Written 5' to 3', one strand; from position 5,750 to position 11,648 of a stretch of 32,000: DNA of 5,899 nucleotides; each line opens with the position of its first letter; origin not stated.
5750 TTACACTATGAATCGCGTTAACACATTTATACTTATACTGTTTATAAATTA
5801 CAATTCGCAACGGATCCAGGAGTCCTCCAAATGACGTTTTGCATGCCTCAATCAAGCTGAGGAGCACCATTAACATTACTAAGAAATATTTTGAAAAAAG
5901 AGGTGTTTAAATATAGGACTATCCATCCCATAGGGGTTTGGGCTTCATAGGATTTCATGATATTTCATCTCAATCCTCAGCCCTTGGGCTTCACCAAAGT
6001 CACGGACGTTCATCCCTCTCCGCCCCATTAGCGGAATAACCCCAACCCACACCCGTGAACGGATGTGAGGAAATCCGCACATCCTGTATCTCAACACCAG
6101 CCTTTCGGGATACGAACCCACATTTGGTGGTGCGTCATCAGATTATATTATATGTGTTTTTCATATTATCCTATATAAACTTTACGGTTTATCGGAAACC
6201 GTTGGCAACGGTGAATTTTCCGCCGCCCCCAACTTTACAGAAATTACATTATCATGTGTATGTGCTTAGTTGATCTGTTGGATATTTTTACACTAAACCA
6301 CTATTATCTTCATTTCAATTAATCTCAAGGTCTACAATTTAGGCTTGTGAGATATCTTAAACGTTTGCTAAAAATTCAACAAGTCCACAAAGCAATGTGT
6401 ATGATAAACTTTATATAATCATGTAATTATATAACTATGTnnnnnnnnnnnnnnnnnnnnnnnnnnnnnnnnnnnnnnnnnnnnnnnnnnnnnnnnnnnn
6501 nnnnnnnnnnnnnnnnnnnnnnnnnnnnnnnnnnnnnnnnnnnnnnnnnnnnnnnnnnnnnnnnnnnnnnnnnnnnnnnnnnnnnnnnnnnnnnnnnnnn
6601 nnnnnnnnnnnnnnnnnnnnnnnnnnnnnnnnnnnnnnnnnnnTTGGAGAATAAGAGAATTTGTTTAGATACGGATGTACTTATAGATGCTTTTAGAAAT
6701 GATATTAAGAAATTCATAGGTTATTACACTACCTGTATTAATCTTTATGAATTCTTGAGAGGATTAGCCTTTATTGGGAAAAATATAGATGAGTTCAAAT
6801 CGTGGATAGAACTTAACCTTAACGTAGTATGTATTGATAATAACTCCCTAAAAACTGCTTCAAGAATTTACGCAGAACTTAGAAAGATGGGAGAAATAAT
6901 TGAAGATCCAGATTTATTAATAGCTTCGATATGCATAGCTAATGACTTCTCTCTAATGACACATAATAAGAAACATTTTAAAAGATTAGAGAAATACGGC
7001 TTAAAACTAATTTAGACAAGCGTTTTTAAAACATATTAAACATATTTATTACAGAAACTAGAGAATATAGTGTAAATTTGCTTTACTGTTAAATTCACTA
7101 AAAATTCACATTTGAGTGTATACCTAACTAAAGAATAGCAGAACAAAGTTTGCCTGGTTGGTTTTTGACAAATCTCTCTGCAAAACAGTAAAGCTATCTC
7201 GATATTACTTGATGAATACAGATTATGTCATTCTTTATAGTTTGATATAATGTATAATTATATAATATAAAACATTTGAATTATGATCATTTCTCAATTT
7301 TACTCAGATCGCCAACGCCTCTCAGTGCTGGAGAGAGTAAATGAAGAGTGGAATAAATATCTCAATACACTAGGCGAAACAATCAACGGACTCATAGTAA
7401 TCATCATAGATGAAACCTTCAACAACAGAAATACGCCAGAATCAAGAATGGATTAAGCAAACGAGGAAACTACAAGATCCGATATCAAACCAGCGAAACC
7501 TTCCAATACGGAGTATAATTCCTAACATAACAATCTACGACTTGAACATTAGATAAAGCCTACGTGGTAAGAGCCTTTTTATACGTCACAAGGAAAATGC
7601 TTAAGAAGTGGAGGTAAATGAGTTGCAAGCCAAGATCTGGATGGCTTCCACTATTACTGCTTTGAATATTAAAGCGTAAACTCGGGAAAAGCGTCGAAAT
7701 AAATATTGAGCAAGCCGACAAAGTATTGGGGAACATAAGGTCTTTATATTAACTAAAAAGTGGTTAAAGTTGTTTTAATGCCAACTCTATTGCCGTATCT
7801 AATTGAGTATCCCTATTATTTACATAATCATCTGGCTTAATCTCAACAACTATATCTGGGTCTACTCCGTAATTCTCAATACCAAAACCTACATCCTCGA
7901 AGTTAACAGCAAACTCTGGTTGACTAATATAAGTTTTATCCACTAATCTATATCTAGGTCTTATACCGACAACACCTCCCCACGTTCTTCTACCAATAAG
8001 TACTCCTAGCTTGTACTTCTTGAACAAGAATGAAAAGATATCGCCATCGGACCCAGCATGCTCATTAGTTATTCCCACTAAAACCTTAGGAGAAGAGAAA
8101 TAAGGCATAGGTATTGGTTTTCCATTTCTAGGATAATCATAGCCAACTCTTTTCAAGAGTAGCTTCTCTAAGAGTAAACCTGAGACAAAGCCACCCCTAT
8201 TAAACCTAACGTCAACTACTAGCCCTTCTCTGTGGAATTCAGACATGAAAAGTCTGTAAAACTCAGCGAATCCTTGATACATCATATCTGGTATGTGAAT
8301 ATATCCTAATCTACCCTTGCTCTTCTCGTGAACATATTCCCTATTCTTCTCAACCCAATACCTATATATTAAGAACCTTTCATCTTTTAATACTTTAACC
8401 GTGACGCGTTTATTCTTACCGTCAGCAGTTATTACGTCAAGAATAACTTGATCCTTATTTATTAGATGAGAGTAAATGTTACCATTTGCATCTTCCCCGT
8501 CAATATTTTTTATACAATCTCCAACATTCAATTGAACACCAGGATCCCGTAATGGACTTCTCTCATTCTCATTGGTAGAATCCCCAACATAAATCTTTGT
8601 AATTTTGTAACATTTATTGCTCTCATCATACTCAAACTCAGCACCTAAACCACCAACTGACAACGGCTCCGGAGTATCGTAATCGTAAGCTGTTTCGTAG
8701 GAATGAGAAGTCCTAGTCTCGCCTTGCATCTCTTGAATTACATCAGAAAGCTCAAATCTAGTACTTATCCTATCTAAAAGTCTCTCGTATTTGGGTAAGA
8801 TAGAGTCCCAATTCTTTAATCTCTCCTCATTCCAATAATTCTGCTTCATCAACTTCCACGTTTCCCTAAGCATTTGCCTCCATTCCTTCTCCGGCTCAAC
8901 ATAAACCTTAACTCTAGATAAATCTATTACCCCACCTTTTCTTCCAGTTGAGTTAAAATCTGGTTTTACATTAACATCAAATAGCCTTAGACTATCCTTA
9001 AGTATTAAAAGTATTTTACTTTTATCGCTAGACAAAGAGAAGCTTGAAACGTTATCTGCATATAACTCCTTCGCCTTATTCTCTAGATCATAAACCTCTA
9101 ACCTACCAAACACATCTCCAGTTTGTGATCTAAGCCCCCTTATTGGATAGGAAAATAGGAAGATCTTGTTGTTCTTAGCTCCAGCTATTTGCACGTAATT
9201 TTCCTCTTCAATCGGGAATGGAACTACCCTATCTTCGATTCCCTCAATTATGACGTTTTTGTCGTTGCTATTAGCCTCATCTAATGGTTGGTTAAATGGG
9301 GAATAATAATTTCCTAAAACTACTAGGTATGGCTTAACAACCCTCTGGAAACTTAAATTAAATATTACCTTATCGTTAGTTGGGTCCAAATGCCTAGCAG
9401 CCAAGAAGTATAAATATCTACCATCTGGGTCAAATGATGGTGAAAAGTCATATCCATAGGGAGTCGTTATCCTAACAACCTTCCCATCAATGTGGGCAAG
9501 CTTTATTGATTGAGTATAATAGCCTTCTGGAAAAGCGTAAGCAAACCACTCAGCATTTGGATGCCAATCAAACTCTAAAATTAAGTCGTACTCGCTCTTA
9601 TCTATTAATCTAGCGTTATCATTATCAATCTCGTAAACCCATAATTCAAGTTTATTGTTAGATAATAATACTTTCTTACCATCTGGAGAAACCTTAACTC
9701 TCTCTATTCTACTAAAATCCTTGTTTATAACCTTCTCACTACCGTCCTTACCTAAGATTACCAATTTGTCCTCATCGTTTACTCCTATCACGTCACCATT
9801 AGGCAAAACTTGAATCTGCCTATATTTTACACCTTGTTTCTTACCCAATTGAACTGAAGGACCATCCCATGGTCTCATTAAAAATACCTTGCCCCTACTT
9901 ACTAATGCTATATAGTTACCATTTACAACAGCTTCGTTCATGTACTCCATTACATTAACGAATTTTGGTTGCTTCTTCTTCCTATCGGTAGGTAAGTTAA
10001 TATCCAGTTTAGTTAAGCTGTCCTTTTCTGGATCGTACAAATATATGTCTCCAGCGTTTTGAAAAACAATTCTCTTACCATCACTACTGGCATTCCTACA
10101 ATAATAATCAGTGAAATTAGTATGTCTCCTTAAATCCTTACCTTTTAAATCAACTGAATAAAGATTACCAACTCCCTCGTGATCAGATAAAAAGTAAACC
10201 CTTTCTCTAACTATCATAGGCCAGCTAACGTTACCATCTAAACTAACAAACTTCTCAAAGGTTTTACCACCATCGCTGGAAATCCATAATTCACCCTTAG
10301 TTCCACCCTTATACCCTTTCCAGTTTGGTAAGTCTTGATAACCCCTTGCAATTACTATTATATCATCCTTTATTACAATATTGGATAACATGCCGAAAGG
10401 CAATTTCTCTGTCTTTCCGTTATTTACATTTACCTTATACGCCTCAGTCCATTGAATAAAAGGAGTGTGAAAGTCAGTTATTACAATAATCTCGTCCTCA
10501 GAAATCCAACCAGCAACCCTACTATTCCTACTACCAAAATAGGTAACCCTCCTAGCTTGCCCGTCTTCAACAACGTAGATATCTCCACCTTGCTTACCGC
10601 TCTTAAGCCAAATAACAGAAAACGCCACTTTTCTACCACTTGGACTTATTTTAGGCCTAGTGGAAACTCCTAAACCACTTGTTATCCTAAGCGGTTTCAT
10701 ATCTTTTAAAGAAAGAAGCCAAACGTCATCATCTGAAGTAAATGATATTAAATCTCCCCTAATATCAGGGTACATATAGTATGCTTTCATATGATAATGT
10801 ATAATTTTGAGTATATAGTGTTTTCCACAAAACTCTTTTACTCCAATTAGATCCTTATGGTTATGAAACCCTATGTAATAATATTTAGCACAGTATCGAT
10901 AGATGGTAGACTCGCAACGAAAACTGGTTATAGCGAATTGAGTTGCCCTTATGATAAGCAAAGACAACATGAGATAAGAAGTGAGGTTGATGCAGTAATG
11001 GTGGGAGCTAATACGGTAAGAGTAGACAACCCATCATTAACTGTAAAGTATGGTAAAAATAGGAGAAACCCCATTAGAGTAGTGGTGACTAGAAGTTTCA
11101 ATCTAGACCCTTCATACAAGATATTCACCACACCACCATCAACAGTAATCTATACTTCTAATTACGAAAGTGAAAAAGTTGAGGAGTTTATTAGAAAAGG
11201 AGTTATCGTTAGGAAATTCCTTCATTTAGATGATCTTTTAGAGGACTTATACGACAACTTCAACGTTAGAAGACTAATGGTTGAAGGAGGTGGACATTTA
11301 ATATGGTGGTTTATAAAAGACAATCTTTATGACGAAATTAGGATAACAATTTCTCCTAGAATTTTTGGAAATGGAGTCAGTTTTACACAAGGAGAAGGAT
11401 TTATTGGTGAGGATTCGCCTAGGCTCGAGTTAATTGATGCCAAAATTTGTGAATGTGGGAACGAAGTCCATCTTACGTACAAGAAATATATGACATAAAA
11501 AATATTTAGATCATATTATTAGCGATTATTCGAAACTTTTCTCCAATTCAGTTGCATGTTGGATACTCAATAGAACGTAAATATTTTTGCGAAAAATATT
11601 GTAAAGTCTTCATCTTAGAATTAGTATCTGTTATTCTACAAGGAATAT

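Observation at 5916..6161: GC-rich repeat copy with ncRNA-gene architecture (own TATA box, structured body, oligo-T)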

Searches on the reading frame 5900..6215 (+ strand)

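Call 62: search_protein_families(library=ncbifam, proteins=[L002:3013-4314:-, L002:4292-4876:-], max_evalue=0.01)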
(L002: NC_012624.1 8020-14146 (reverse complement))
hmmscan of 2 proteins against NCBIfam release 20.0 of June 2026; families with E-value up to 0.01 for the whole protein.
L002:3013-4314:- (433 aa): 6 families
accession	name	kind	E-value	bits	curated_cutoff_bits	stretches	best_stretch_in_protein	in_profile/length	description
NF040570.1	guided_TnpB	subfamily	2e-31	109.7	100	1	38-378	22-386/389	RNA-guided endonuclease TnpB family protein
NF038281.1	IS200_TnpB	exception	8.3e-17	61.3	425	1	242-379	221-356/360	IS200/IS605 family element RNA-guided endonuclease TnpB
TIGR01766.2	TIGR01766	domain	1e-16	61.2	32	1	264-342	1-82/82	IS200/IS605 family accessory protein TnpB-related protein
NF049972.1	CRISPR_Cas12f2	exception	1.2e-14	54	450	1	223-378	357-515/524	type V CRISPR-associated effector Cas12f2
NF038280.1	IS607_TnpB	exception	3.7e-11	42.6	350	1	249-379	257-389/431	IS607 family element RNA-guided endonuclease TnpB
NF011481.0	PRK14890.1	equivalog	0.01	15.9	61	0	341-367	26-59/61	putative Zn-ribbon RNA-binding protein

L002:4292-4876:- (194 aa): 7 families
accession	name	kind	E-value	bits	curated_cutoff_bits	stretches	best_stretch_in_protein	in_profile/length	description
NF033518.0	transpos_IS607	equivalog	2.2e-67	226.2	110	1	5-182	1-186/187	IS607 family transposase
NF041201.1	recomb_XisF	equivalog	3.4e-15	55.9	375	1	57-181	2-131/465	fdxN element excision recombinase XisF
NF049883.1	resolv_YneB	equivalog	6.7e-07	29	175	1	55-152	1-105/211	YneB family resolvase-like protein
TIGR01764.1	excise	domain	1.5e-05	25.2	28.8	1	4-48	4-47/49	excisionase family DNA-binding protein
NF047737.1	antiphage_MADS1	equivalog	0.00089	19.5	80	1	2-45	4-46/49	methylation-associated defense system helix-turn-helix domain-containing protein MAD1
NF007617.0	PRK10265.1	equivalog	0.0036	17.2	138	1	6-55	12-61/101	chaperone modulator CbpM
NF041849.1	trans_regNmlR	equivalog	0.0043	17.1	175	0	5-51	4-51/117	stress response transcriptional regulator NmlR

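Call 74: search_solved_structures(query=L002:4292-4876:-, max_evalue=0.00001)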
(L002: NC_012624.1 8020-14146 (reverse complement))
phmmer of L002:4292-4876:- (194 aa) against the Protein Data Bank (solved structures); distinct sequences matched with E-value up to 0.00001: 5.
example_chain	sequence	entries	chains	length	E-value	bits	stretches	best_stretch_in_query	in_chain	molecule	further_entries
3lhf_A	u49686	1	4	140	2.1e-77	262.1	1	53-193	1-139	Serine Recombinase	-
3ilx_A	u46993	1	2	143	2.7e-77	261.8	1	54-193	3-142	First ORF in transposon ISC1904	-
3lhk_A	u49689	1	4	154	8.3e-47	162.4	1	54-192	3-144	putative DNA binding protein MJ0014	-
6dgc_A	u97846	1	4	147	5.5e-34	120.6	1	56-187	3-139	ISC1926 TnpA C-terminal catalytic domain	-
6dgb_A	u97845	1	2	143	1.2e-16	64.1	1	56-189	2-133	IS607 family transposase IS1535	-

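Call 85: find_homologous_proteins(query=L002:3013-4314:-, max_evalue=1e-50)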
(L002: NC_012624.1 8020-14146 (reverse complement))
Query L002:3013-4314:- (433 aa): 255 proteins with E <= 1e-50 among 5742 candidates; the best 120 are listed.
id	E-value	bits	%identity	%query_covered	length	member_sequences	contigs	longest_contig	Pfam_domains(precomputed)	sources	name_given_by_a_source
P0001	3.4e-273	924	93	100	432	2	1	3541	PF27234.1,PF01385.26,PF07282.19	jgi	-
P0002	4.2e-272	921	92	100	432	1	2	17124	PF27234.1,PF01385.26,PF07282.19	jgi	-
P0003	3.7e-270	914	92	100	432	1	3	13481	PF27234.1,PF01385.26,PF07282.19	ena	-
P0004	8.4e-270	913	91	100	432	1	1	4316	PF27234.1,PF01385.26,PF07282.19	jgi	-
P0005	1.1e-267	906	91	100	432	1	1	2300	PF27234.1,PF01385.26,PF07282.19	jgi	-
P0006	2.5e-267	905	91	100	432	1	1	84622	PF27234.1,PF01385.26,PF07282.19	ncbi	ncbi:transposase [Sulfolobaceae archaeon RB850M]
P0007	1.1e-266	903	91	100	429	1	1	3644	PF27234.1,PF01385.26,PF07282.19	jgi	-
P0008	4.2e-266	901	91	100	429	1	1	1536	PF27234.1,PF01385.26,PF07282.19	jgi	-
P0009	7.5e-266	900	90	100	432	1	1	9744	PF27234.1,PF01385.26,PF07282.19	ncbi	ncbi:transposase [Sulfolobaceae archaeon RB850M]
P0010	1.1e-265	899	91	100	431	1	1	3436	PF27234.1,PF01385.26,PF07282.19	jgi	jgi:putative transposase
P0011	2.1e-265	899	90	100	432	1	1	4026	PF27234.1,PF01385.26,PF07282.19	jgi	jgi:putative transposase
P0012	4.1e-265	898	91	100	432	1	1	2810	PF27234.1,PF01385.26,PF07282.19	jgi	jgi:putative transposase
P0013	4.8e-265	897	90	100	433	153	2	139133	PF27234.1,PF01385.26,PF07282.19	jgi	jgi:putative transposase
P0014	2.7e-264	895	90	100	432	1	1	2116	PF27234.1,PF01385.26,PF07282.19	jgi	jgi:putative transposase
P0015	9.9e-264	893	90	100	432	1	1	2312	PF27234.1,PF01385.26,PF07282.19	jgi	jgi:putative transposase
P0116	4.5e-207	706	73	100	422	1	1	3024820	PF27234.1,PF01385.26,PF07282.19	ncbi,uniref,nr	ncbi:IS200/IS605 family element transposase accessory protein TnpB [Saccharolobus solfataricus]|unir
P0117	1.5e-206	705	73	100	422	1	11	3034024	PF27234.1,PF01385.26,PF07282.19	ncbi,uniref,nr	ncbi:transposase [Saccharolobus solfataricus]|uniref:Second ORF in transposon ISC1904 n=3 Tax=Saccha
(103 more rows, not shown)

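Call 86: find_encoding_contigs(protein=P0116, flank=1500, max_places=3)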
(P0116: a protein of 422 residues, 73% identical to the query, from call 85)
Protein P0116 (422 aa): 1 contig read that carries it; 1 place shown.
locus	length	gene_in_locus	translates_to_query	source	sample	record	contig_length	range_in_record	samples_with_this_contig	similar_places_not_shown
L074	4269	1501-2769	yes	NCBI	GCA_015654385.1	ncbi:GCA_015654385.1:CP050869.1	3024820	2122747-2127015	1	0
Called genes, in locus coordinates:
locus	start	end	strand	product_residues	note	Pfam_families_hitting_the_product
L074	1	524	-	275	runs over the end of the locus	PF00005:ABC_tran, PF13304:AAA_21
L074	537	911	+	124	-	PF01980:TrmO_N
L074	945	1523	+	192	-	PF00376:MerR, PF12728:HTH_17, PF13411:MerR_1, PF00239:Resolvase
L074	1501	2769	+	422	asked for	PF27234:MJ0013, PF01385:OrfB_IS605, PF07282:Cas12f1-like_TNB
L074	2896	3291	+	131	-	PF00571:CBS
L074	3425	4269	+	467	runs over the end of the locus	PF28525:DUF8424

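Call 87: find_encoding_contigs(protein=P0117, flank=1500, max_places=6)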
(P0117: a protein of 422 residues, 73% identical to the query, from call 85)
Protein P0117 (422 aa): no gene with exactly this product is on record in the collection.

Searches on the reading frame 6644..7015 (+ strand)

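Call 14: search_protein_families(library=pfam, proteins=[window:6644-7015:+])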
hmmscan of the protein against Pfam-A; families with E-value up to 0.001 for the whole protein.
window:6644-7015:+ (123 aa): 1 family
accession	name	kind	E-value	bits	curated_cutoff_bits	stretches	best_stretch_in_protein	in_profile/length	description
PF01850.27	PIN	-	1.7e-10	42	23.6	1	6-116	1-118/120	PIN domain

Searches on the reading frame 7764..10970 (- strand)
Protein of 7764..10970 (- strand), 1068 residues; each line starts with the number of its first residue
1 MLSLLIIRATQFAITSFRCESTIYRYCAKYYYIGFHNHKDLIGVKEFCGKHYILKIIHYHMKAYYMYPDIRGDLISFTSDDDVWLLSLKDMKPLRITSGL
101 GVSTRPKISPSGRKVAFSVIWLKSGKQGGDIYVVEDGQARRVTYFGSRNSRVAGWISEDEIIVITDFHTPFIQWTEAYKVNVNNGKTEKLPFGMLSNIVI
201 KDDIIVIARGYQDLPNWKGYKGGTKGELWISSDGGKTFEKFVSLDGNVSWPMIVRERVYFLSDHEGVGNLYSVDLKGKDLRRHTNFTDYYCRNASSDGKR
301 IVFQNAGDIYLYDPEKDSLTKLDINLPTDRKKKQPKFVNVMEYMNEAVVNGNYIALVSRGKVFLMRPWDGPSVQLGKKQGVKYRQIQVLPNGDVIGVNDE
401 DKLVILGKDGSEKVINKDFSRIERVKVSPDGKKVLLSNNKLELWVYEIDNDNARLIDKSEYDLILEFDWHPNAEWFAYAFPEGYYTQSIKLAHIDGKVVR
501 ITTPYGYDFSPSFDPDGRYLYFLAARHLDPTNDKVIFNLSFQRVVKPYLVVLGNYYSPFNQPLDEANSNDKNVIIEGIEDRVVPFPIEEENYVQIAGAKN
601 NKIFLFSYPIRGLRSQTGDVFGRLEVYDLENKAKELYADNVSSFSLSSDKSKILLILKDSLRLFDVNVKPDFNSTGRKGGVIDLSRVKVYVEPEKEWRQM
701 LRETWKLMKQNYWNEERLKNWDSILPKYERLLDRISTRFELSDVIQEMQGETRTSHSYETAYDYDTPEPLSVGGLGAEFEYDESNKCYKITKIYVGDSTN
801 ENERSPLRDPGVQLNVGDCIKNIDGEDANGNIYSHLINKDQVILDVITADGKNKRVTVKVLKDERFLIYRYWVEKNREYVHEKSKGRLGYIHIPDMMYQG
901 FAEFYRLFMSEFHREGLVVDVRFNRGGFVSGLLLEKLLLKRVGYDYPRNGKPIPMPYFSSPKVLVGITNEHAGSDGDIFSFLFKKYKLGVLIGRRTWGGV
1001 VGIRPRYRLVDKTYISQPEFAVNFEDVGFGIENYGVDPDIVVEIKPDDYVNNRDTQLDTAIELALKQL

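Call 14: search_protein_families(library=pfam, proteins=[window:7764-10970:-])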
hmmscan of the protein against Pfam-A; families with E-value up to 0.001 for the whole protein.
window:7764-10970:- (1068 aa): 5 families
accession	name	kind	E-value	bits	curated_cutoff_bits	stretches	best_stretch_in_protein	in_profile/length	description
PF03572.23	Peptidase_S41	-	7.9e-28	97.5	24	1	887-1042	1-165/165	Peptidase family S41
PF14685.13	PDZ_Tricorn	-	1.3e-26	92.8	25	1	773-858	1-88/88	Tricorn protease PDZ domain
PF14684.11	Tricorn_C1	-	1.8e-19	69.8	24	1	693-750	1-59/59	Tricorn protease C1 domain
PF07676.18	PD40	-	5.5e-11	42.6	20.9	1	499-527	2-30/38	WD40-like Beta Propeller Repeat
PF24797.1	Beta-prop_WDR35_TULP_N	-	3.2e-07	30.3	80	1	386-452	121-189/332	WDR35/TULP4 N-terminal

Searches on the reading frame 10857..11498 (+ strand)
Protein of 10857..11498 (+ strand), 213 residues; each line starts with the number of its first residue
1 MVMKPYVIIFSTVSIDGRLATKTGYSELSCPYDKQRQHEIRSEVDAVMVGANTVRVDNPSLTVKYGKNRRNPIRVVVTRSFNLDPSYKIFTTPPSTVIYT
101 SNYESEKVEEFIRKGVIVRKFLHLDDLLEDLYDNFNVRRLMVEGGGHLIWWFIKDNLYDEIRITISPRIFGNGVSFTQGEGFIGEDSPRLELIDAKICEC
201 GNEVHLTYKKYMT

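Call 23: search_protein_families(library=pfam, proteins=[window:10857-11498:+])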
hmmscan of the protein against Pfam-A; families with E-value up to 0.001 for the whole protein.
window:10857-11498:+ (213 aa): 1 family
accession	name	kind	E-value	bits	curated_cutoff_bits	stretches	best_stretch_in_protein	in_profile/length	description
PF01872.23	RibD_C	-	4.2e-58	196.8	24.1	1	5-206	1-197/197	RibD C-terminal domain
